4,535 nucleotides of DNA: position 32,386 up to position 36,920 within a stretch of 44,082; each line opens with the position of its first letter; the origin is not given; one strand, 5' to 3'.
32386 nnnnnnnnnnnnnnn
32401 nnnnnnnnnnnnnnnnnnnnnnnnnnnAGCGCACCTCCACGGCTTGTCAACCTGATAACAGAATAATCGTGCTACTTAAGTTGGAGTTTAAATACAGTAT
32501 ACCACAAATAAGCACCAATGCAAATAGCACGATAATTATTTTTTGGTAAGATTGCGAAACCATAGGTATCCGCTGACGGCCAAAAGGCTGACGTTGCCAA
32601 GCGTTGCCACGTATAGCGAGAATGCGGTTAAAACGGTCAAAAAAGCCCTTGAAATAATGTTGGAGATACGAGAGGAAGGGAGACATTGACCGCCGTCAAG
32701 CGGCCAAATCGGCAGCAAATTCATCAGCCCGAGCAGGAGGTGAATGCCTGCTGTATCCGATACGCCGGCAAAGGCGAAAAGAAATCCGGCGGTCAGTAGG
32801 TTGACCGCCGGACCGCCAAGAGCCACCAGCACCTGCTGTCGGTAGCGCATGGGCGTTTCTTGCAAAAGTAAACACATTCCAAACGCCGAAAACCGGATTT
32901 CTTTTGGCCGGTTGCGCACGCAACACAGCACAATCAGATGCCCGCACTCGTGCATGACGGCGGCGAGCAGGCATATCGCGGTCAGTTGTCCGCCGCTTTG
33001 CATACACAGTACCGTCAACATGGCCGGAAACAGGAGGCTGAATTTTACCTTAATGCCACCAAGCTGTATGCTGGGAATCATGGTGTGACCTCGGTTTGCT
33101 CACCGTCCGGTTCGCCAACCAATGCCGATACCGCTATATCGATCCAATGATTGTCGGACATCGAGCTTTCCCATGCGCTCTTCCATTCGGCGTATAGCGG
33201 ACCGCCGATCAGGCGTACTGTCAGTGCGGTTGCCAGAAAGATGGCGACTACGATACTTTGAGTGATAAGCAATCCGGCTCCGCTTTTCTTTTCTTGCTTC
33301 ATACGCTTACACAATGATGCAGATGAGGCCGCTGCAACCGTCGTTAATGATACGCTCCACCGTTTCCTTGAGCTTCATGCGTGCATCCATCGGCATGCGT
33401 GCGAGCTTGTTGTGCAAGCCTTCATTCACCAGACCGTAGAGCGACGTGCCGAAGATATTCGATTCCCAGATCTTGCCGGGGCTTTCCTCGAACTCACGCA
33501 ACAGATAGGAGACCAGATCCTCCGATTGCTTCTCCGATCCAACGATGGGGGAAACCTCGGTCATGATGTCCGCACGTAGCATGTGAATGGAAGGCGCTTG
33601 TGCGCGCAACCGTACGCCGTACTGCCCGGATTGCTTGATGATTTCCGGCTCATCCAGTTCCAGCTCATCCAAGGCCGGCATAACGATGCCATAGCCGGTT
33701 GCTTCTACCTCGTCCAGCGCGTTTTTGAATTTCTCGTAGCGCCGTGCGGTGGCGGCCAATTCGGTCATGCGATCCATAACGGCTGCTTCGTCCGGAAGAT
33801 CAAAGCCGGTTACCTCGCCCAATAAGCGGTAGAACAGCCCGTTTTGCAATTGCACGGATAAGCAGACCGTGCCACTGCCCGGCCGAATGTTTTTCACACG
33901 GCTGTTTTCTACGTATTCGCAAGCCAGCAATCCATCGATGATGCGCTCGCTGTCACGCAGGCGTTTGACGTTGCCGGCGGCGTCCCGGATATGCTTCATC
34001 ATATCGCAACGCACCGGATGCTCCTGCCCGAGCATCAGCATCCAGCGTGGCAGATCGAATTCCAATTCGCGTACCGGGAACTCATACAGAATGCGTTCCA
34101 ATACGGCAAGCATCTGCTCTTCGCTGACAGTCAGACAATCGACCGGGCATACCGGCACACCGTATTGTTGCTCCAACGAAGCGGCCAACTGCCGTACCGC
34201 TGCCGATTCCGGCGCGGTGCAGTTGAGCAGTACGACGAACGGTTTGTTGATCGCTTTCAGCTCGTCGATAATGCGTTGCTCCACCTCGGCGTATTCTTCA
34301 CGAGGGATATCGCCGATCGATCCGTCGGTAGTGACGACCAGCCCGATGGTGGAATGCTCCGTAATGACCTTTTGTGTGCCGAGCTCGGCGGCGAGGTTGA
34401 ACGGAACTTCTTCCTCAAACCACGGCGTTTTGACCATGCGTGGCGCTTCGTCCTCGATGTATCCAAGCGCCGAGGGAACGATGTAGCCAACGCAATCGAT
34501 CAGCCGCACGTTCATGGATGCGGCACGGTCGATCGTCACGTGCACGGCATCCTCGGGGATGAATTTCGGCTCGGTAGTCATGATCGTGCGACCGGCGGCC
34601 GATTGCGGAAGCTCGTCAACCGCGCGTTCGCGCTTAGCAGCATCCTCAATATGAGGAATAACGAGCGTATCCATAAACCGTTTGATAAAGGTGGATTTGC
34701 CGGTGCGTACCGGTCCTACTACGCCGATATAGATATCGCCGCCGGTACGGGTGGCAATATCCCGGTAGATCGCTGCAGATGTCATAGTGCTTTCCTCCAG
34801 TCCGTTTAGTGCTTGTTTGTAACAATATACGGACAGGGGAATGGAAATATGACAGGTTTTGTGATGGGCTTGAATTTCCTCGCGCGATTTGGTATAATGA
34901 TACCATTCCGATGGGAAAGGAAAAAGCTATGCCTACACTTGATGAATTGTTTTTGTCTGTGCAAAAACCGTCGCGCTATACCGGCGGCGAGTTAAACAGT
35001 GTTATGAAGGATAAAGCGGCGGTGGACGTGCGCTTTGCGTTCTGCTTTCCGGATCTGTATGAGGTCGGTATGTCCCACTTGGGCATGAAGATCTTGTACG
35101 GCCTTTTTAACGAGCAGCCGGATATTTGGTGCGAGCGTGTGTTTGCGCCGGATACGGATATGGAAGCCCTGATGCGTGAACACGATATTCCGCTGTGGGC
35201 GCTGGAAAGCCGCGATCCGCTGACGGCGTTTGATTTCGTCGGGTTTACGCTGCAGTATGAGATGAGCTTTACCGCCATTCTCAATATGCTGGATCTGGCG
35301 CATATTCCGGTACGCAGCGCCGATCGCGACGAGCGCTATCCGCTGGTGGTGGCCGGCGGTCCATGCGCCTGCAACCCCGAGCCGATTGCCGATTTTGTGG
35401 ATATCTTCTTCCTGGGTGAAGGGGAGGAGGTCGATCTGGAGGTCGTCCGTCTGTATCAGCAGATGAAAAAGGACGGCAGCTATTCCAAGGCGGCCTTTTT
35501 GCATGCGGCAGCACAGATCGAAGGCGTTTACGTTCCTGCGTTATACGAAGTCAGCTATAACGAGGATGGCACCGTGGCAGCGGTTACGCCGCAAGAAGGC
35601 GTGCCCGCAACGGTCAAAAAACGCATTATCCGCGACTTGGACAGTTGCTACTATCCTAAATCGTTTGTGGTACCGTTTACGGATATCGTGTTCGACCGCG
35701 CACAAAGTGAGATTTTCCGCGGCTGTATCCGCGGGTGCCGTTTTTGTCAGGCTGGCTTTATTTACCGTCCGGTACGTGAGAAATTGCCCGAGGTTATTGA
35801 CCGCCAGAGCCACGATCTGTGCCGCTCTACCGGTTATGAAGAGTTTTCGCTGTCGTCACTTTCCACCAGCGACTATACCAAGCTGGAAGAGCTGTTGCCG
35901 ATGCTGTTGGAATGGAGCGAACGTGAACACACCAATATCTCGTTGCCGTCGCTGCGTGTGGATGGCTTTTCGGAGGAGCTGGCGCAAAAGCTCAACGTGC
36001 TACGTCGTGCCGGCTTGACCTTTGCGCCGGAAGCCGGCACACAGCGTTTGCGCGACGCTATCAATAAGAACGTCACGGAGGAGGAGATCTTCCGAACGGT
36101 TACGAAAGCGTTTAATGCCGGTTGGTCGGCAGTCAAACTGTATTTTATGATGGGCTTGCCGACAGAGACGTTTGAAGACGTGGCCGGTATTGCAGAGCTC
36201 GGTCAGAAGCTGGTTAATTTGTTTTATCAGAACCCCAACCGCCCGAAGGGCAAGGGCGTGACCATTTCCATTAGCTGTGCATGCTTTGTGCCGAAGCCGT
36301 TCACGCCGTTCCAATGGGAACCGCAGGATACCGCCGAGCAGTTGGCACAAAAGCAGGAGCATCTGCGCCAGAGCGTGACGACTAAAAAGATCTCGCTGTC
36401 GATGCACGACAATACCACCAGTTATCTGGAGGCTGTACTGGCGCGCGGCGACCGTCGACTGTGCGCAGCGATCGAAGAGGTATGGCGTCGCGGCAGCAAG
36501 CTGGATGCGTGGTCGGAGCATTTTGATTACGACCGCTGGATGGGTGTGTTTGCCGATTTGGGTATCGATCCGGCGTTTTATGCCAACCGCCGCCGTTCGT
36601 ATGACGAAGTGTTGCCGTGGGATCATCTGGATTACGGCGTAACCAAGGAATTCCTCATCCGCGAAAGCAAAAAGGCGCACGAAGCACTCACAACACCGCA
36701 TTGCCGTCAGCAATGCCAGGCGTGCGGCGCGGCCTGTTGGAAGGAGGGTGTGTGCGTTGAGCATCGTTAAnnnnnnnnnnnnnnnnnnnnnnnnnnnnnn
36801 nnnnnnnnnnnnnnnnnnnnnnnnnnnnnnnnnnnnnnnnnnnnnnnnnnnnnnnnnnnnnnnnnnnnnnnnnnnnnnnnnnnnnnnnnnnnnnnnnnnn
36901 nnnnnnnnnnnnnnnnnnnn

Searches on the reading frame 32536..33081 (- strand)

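Call 68: search_protein_families(library=pfam, proteins=[window:32536-33081:-], max_evalue=0.0001)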
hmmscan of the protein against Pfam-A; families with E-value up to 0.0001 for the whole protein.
window:32536-33081:- (181 aa): 1 family
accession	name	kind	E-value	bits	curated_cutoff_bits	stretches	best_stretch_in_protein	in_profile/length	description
PF02163.28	Peptidase_M50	-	2.7e-08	33.8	27.2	1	111-135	167-191/221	Peptidase family M50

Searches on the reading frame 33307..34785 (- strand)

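Call 68: search_protein_families(library=pfam, proteins=[window:33307-34785:-], max_evalue=0.0001)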
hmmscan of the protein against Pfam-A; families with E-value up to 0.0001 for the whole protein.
window:33307-34785:- (492 aa): 3 families
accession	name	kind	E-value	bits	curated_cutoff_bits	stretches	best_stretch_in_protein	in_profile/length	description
PF09547.16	SpoIVA_ATPase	-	2.8e-116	387.4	26.6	1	1-237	1-237/237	Stage IV sporulation protein A, ATPase domain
PF20438.3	SpoIVA_middle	-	4.8e-62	209.7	25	1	238-416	1-179/179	Stage IV sporulation protein A, middle domain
PF20439.3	SpoIVA_C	-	1.5e-33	115.2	25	1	417-492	1-76/76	Sporulation stage IV protein A, C-terminal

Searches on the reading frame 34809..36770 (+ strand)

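Call 68: search_protein_families(library=pfam, proteins=[window:34809-36770:+], max_evalue=0.0001)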
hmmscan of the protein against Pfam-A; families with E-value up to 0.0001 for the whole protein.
window:34809-36770:+ (653 aa): 2 families
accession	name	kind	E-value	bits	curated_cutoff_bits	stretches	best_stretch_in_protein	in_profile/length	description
PF19864.5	Radical_SAM_N2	-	2e-66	222.6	29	1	92-243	1-151/151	Radical SAM proteins, N-terminal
PF04055.27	Radical_SAM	-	5.2e-20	72.7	29.5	1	301-464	2-165/166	Radical SAM superfamily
